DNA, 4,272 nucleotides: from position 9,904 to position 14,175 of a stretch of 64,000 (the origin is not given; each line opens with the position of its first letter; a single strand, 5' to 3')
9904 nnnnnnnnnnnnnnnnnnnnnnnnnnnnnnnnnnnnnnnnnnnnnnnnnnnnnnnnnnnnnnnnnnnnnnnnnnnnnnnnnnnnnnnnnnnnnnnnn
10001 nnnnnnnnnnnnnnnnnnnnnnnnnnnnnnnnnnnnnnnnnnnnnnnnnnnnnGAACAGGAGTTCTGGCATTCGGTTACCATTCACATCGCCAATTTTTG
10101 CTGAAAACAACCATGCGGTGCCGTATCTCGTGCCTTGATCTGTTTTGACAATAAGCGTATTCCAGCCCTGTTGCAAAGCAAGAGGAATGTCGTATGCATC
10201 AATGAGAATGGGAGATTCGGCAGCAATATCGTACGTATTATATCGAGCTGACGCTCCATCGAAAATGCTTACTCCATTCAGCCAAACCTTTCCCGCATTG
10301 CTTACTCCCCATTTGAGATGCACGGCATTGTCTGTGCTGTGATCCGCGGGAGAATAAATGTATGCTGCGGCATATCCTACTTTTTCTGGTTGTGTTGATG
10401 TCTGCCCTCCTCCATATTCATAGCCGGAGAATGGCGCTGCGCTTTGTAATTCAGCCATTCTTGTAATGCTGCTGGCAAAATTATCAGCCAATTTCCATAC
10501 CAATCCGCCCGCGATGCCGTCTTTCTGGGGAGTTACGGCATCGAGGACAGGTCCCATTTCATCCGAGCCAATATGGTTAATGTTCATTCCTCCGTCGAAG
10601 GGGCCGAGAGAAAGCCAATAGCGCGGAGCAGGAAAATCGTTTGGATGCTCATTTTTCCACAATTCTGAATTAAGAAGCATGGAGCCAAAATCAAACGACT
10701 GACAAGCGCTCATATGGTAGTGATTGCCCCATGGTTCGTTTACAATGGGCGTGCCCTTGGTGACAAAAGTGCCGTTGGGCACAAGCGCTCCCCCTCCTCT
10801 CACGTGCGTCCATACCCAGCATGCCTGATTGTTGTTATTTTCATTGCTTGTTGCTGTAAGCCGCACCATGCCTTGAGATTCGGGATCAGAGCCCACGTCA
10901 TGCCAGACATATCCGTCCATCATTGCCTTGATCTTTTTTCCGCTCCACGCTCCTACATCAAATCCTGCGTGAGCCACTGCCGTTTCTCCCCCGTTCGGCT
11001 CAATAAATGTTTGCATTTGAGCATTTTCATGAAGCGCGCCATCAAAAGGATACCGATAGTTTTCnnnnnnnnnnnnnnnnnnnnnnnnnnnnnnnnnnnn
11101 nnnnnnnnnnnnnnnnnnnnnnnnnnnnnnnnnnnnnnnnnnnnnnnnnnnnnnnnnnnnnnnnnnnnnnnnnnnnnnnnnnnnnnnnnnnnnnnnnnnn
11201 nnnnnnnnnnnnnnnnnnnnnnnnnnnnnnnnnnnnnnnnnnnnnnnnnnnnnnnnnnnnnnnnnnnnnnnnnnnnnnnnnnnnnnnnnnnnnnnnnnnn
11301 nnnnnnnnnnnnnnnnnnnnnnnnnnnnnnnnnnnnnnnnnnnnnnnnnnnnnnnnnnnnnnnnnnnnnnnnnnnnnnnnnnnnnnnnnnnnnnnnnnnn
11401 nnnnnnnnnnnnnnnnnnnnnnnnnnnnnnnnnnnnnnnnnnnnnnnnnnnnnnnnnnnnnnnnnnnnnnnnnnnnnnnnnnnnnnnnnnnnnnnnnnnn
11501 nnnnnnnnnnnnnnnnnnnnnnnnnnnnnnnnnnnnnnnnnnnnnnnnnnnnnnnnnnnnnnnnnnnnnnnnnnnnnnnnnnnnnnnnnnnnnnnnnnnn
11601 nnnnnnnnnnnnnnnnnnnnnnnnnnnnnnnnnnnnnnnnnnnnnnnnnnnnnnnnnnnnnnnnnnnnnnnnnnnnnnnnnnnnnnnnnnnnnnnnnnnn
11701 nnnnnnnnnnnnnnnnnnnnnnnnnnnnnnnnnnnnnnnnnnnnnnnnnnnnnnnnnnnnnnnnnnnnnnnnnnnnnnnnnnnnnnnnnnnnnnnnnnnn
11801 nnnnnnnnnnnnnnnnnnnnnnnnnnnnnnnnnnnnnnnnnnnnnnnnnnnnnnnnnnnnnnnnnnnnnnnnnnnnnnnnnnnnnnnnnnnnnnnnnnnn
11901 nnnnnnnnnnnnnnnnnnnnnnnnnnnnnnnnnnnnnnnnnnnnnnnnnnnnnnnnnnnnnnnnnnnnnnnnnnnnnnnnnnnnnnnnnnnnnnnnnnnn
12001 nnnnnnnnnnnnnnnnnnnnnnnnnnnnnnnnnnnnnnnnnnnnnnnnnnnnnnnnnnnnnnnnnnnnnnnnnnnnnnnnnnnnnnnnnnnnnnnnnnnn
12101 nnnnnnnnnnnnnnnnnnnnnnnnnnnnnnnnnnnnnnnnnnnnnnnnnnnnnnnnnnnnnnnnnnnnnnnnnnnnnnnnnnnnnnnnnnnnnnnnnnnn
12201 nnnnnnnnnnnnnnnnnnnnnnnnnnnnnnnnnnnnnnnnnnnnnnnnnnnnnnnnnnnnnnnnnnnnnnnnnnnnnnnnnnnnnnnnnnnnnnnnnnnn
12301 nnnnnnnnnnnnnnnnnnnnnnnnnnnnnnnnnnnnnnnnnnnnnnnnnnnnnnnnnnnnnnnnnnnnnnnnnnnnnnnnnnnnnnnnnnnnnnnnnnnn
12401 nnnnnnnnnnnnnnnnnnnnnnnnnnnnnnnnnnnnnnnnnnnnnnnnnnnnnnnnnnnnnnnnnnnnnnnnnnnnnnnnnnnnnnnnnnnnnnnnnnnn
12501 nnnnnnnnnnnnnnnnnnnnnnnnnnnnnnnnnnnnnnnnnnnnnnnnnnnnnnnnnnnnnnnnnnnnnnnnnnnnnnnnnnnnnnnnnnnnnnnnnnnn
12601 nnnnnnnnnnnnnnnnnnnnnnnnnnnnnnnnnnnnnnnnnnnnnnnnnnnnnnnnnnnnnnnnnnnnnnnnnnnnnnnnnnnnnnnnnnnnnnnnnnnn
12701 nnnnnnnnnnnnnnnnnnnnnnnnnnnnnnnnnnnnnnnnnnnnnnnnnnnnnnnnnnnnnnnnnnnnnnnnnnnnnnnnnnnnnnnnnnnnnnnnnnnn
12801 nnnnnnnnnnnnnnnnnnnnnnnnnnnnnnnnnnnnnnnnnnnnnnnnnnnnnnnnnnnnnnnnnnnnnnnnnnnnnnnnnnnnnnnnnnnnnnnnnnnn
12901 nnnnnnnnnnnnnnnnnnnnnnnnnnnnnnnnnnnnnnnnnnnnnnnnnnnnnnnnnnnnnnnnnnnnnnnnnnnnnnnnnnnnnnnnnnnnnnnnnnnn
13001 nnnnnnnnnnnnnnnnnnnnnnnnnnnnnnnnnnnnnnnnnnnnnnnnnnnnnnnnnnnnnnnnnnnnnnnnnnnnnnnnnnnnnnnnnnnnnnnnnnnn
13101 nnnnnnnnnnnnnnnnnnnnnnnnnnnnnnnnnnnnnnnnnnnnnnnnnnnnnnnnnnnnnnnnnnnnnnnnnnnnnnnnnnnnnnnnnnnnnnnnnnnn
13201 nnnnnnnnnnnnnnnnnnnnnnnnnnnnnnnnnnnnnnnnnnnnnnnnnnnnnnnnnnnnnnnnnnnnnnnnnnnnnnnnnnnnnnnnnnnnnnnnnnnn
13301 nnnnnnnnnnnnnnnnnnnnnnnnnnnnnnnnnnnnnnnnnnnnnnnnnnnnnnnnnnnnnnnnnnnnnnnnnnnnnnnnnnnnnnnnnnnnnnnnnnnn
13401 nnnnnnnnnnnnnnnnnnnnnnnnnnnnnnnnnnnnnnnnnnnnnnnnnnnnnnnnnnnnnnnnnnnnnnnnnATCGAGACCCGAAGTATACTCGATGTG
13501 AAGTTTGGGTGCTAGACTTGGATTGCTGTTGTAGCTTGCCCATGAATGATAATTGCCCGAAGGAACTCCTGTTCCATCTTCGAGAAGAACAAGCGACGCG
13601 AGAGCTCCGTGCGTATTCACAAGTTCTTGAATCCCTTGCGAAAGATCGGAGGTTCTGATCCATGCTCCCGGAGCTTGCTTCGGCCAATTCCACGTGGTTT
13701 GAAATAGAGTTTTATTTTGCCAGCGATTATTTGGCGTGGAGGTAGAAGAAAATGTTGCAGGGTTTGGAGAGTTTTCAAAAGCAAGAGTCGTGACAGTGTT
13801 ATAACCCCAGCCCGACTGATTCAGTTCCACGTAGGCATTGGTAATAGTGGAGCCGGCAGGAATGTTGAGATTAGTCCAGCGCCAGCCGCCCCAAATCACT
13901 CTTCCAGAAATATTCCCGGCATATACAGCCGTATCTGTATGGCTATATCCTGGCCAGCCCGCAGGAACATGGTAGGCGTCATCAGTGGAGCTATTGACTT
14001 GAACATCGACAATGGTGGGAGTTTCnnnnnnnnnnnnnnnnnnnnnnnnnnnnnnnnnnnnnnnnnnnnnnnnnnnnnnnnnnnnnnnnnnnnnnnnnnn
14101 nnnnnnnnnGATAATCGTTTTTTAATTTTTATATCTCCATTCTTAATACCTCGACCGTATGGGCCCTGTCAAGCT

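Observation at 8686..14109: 1807-aa secreted protein coupling an M23-like peptidase to a CE4-like deacetylase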

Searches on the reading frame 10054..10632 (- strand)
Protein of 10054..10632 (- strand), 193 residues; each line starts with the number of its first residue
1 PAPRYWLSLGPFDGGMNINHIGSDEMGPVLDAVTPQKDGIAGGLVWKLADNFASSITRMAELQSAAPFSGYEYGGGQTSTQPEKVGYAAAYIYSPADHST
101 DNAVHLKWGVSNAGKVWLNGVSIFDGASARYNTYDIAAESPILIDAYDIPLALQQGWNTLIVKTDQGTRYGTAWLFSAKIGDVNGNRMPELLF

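Call 45: search_solved_structures(query=A6, max_evalue=10, show_alignments=1)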
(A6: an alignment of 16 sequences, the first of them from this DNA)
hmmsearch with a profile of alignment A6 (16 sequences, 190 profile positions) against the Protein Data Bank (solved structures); distinct sequences matched with E-value up to 10: 9.
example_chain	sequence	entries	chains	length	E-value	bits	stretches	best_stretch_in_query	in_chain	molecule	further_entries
6u7i_A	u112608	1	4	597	0.072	15.9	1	96-124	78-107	Beta-glucuronidase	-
3k4a_A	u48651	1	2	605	0.17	14.6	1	89-167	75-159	Beta-glucuronidase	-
6lem_B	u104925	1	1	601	0.19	14.4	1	89-167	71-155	Beta-D-glucuronidase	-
7pr6_AAA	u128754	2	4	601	0.19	14.4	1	89-167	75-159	Beta-glucuronidase | Beta-D-glucuronidase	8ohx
6lej_B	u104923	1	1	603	0.2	14.4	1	89-167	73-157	Beta-D-glucuronidase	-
4jhz_A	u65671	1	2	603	0.2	14.4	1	89-167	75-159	Beta-glucuronidase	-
6leg_A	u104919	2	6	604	0.2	14.4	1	89-167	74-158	Beta-D-glucuronidase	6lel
3k46_A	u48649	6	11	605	0.2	14.4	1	89-167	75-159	Beta-glucuronidase | Beta-D-glucuronidase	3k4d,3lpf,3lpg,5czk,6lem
6lej_A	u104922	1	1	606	0.2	14.4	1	89-167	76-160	Beta-D-glucuronidase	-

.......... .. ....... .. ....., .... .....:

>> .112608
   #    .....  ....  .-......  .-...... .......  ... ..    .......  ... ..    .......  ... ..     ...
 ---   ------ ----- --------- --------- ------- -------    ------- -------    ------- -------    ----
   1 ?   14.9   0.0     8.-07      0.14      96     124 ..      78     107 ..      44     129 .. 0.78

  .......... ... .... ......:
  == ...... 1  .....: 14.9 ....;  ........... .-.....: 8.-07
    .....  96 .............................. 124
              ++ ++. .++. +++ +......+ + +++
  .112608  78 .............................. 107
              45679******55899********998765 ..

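Call 47: search_protein_families(library=pfam, alignment_id=A6, max_evalue=10)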
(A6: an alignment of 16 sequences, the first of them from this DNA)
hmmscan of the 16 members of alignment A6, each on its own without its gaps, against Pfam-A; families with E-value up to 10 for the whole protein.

A. member 1, seq(193 aa): 0 families

B. families by the number of members that match (of 16 scanned): 2 families
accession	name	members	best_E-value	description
PF22666.2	Glyco_hydro_2_N2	2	0.083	Glycosyl hydrolase 2 galactose-binding domain-like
PF15532.11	Ntox30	1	0.071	Bacterial toxin 30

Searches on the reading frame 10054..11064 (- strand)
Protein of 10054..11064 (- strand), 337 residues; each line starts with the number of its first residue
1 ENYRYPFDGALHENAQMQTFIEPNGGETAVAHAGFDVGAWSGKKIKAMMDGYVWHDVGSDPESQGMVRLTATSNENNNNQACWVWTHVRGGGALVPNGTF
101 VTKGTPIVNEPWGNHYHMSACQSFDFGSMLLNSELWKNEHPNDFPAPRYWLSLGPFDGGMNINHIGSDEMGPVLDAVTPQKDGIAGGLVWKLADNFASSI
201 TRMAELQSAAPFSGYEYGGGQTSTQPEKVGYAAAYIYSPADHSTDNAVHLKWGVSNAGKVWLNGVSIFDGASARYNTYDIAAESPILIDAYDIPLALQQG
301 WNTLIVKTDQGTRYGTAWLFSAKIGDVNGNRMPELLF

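Call 37: find_related_loci(query=A4, collection=genome_contigs, flank=8000)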
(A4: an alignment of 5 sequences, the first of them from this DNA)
Query A4 (337 aa) in genome_contigs; peptide patterns used: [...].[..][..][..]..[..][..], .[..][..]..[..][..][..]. (x = any residue, [..] = any of these).
42 stretches matched a pattern; 6 encode a relative of the query (tblastn E <= 1e-3); 6 distinct loci.
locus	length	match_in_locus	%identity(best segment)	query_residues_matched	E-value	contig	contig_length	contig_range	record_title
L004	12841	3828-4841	59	1-337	3e-139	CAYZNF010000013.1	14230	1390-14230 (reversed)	MAG TPA_asm: uncultured Candidatus Saccharibacteria bacterium isolate binchicken_co110_377 genome assembly, contig: NODE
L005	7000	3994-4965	51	1-337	2e-108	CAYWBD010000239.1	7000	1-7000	MAG TPA_asm: uncultured Thermoflexus sp. isolate binchicken_co165_432 genome assembly, contig: k141_2383333, whole genom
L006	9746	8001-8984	50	3-337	2e-101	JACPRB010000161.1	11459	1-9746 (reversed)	MAG: Planctomycetota bacterium isolate NC_groundwater_668_Ag_B-0.1um_65_30 B_1_S1_Biohub_coassembly_k141_2477913, whole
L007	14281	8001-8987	48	1-337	3e-99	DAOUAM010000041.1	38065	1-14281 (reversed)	MAG TPA_asm: Dehalococcoidia bacterium isolate H63_664 k137_127414, whole genome shotgun sequence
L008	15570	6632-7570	44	3-337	3e-81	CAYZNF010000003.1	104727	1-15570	MAG TPA_asm: uncultured Candidatus Saccharibacteria bacterium isolate binchicken_co110_377 genome assembly, contig: NODE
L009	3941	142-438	60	243-337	2e-31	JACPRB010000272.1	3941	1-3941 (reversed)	MAG: Planctomycetota bacterium isolate NC_groundwater_668_Ag_B-0.1um_65_30 B_1_S1_Biohub_coassembly_k141_4443426, whole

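Call 64: search_protein_families(library=pfam, proteins=[L008:5483-11938:+, L007:5667-11735:+, L005:1525-6999:+], max_evalue=0.001)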
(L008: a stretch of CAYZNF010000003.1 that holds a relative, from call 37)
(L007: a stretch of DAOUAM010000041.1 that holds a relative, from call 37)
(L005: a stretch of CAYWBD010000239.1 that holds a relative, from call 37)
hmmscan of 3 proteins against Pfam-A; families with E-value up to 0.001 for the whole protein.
L008:5483-11938:+ (2151 aa): 6 families
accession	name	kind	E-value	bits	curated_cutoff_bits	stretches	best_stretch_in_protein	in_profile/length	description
PF03422.21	CBM_6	-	1.1e-22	81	28.9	1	1861-1972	8-124/125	Carbohydrate binding module (family 6)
PF13290.12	CHB_HEX_C_1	-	1.9e-16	60.2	22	1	1170-1235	1-66/67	Chitobiase/beta-hexosaminidase C-terminal domain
PF18099.7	CBM_35_2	-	1.9e-13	50.9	23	1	1860-1970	1-111/112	Carbohydrate binding module (family 35)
PF13287.12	Fn3_assoc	-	3.2e-11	43.6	23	1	1181-1237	1-57/59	Fn3 associated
PF00041.27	fn3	-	1.2e-09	38.6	25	1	706-776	9-71/84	Fibronectin type III domain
PF03662.20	Glyco_hydro_79n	-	3.6e-05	23.4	23.1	1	1382-1475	149-247/318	Glycosyl hydrolase family 79, N-terminal domain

L007:5667-11735:+ (2023 aa): 6 families
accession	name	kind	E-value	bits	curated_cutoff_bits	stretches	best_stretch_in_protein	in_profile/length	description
PF11721.14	Malectin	-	3e-28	99.3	23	1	1622-1775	3-148/163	Malectin domain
PF12819.13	Malectin_like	-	1.2e-07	31.7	24.5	1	1633-1781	182-329/331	Malectin-like domain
PF00041.27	fn3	-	6e-07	30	25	1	1113-1187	5-71/84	Fibronectin type III domain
PF01522.26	Polysacc_deac_1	-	1.3e-05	25.6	23.1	1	1305-1361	33-88/124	Polysaccharide deacetylase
PF00404.24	Dockerin_1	-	3.8e-05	24.2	22.9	1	1968-2016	2-52/57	Dockerin type I domain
PF03662.20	Glyco_hydro_79n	-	0.00051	19.6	23.1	1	219-311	151-247/318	Glycosyl hydrolase family 79, N-terminal domain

L005:1525-6999:+ (1825 aa): 1 family
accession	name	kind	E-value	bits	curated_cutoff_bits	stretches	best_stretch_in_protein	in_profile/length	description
PF00041.27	fn3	-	3.3e-06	27.7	25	1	1153-1227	5-71/84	Fibronectin type III domain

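Call 84: search_protein_families(library=pfam, proteins=[L004:6152-6982:+, L004:6966-7979:+, L004:7989-8747:+, L004:8765-10078:+, L008:41-2206:+, L008:2277-4691:+, L008:4695-5318:+, L008:11942-13993:+, L008:14051-15301:+], max_evalue=0.0001)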
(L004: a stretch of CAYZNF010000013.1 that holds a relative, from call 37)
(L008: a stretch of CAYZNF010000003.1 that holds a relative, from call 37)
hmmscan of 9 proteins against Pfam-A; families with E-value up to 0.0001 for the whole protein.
L004:6152-6982:+ (276 aa): 3 families
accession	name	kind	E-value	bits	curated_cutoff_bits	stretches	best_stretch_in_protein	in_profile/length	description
PF13624.11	SurA_N_3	-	4.2e-20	72.7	27.2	1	51-205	6-161/162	SurA-like N-terminal domain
PF13623.11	SurA_N_2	-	2e-15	57.3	28.5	1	51-167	5-121/145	SurA-like N-terminal domain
PF09312.16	SurA_N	-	5.2e-07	30.3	30.8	1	91-204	4-116/118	SurA N-terminal domain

L004:6966-7979:+ (337 aa): 3 families
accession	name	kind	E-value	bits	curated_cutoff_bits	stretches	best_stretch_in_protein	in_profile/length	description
PF01018.28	GTP1_OBG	-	3e-44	150.8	27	1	22-173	1-155/155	GTP1/OBG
PF01926.29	MMR_HSR1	-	2.9e-23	82.6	21.9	1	176-278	1-101/113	50S ribosome-binding GTPase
PF02421.24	FeoB_N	-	4.7e-10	39.6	27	1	177-227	3-57/156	Ferrous iron transport protein B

L004:7989-8747:+ (252 aa): 2 families
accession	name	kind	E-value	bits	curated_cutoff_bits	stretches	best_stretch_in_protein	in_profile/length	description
PF03641.19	Lysine_decarbox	-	8.7e-31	107.3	27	1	109-239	1-130/131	Possible lysine decarboxylase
PF18306.6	LDcluster4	-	2.8e-15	56.7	26.3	1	71-188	7-120/151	SLOG cluster4 family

L004:8765-10078:+ (437 aa): 0 families

L008:41-2206:+ (721 aa): 0 families

L008:2277-4691:+ (804 aa): 6 families
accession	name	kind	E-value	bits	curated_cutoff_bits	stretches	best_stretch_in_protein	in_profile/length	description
PF07719.23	TPR_2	-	3.9e-10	39.5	27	0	733-764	3-34/34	Tetratricopeptide repeat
PF13431.12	TPR_17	-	4.6e-10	39.4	24.4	0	604-628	2-26/34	Tetratricopeptide repeat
PF14559.12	TPR_19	-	3.2e-08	34.2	25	1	711-774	5-68/68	Tetratricopeptide repeat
PF00515.34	TPR_1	-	2.7e-07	30.5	27.8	0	732-764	2-34/34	Tetratricopeptide repeat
PF13181.12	TPR_8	-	3.7e-07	30.2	25.7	0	733-764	3-34/34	Tetratricopeptide repeat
PF13432.12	TPR_16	-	8e-07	29.8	32.7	1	702-764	2-64/65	Tetratricopeptide repeat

L008:4695-5318:+ (207 aa): 1 family
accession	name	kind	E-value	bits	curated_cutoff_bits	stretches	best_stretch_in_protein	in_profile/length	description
PF00963.24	Cohesin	-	3.3e-05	24.6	24.1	1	48-146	15-125/139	Cohesin domain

L008:11942-13993:+ (683 aa): 4 families
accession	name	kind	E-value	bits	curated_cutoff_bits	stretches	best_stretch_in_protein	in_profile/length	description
PF16656.11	Pur_ac_phosph_N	-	2.4e-09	38.1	30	0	207-267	12-81/93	Purple acid Phosphatase, N-terminal domain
PF00404.24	Dockerin_1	-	3.3e-07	30.8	22.9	1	632-676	1-52/57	Dockerin type I domain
PF00041.27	fn3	-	1.8e-06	28.5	25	0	206-273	12-75/84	Fibronectin type III domain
PF25077.1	DUF7800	-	3.1e-06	27.7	27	0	523-573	26-73/89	Domain of unknown function (DUF7800)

L008:14051-15301:+ (416 aa): 3 families
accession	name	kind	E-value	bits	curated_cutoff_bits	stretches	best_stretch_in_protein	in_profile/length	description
PF16656.11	Pur_ac_phosph_N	-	6.6e-06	27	30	1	206-284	8-93/93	Purple acid Phosphatase, N-terminal domain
PF13620.12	CarboxypepD_reg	-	1.7e-05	25.5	32.3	1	313-378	11-81/82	Carboxypeptidase regulatory-like domain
PF13715.12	CarbopepD_reg_2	-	7.6e-05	23.1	32.2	1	313-378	11-76/88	CarboxypepD_reg-like domain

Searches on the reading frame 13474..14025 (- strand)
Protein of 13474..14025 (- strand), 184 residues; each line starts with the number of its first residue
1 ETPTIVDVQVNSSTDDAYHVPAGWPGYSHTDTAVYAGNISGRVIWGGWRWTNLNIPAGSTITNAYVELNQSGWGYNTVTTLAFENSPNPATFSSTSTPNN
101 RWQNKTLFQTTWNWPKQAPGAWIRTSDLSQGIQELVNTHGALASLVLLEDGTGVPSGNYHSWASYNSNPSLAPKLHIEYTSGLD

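Call 44: search_solved_structures(query=A5, max_evalue=10, show_alignments=1)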
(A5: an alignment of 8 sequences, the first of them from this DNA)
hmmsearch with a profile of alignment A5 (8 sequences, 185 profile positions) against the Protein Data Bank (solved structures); distinct sequences matched with E-value up to 10: 0.

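Call 46: search_protein_families(library=pfam, alignment_id=A5, max_evalue=10)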
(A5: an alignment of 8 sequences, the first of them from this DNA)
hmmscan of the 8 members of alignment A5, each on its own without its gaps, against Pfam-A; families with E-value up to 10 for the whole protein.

A. member 1, seq(184 aa): 1 family
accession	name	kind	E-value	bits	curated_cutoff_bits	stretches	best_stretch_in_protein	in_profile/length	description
PF02017.21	CIDE-N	-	0.22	12.1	23.5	1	127-161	24-58/76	CIDE-N domain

B. families by the number of members that match (of 8 scanned): 3 families
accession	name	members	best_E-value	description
PF02017.21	CIDE-N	1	0.22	CIDE-N domain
PF17670.6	DUF5530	1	0.44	Family of unknown function (DUF5530)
PF11737.13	DUF3300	1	0.48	Protein of unknown function (DUF3300)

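Call 57: find_homologous_proteins(query=A5, max_evalue=0.001)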
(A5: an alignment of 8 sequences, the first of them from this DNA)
Query A5 (8 sequences) (184 aa, profile of the alignment): 54 proteins with E <= 0.001 among 5200 candidates.
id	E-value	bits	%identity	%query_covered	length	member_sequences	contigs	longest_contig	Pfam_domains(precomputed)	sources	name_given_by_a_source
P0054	2.5e-107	375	44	95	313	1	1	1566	-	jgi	jgi:hypothetical protein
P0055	8.6e-75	268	51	94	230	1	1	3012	-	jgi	jgi:hypothetical protein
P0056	1.3e-71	258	51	97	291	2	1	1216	-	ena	-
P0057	2.1e-70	254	59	94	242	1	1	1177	-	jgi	-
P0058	1.0e-69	252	49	93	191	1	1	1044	-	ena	-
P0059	1.1e-68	249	55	97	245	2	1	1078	-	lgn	-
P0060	2.3e-68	247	48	96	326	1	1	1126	-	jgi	jgi:hypothetical protein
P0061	6.7e-65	236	66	80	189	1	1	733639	-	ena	-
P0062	3.9e-62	227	54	75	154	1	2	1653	-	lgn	-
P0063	8.1e-62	226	58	84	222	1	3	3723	-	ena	-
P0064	1.2e-60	222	46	86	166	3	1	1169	-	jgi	jgi:hypothetical protein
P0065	6.7e-60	220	50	91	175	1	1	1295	-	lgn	-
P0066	1.2e-59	219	49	94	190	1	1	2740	-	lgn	-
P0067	2.0e-58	215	55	83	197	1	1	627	-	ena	-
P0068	3.0e-56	208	48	95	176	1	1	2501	-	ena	-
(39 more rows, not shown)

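Call 67: predict_structure(alignment_id=A7)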
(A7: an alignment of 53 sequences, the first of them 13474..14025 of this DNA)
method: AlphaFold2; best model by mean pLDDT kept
length: 184 residues; sequences in the alignment: 53
mean_pLDDT: 97.2   pTM: 0.92
mean pLDDT of the five models: 97.2, 97.0, 97.1, 97.1, 96.7
residues with pLDDT >= 90: 178; 70-90: 5; 50-70: 1; < 50: 0
segments of 3 or more residues with pLDDT < 50: none
pLDDT, mean of each block of 10 residues (from residue 1): 96 99 95 97 98 98 99 96 98 98 99 97 98 98 99 97 98 99 75
secondary structure, 60 per line:
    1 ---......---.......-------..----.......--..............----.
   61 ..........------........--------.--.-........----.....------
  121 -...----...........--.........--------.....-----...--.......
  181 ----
elements in order: E4-9 E16-19 E33-39 E42-55 E60-70 E77-84 H98-104 E110-114 E122-124 H129-139 E142-150 E159-163 E174-180

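Call 82: search_protein_families(library=ncbifam, alignment_id=A5, max_evalue=10)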
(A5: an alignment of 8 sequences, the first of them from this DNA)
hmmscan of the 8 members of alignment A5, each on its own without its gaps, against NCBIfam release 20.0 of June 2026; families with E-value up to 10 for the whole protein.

A. member 1, seq(184 aa): 0 families

B. families by the number of members that match (of 8 scanned): 1 family
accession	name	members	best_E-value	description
NF050150.1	RiPP_MTase_ApyS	1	0.18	RiPP biosynthesis methyltransferase ApyS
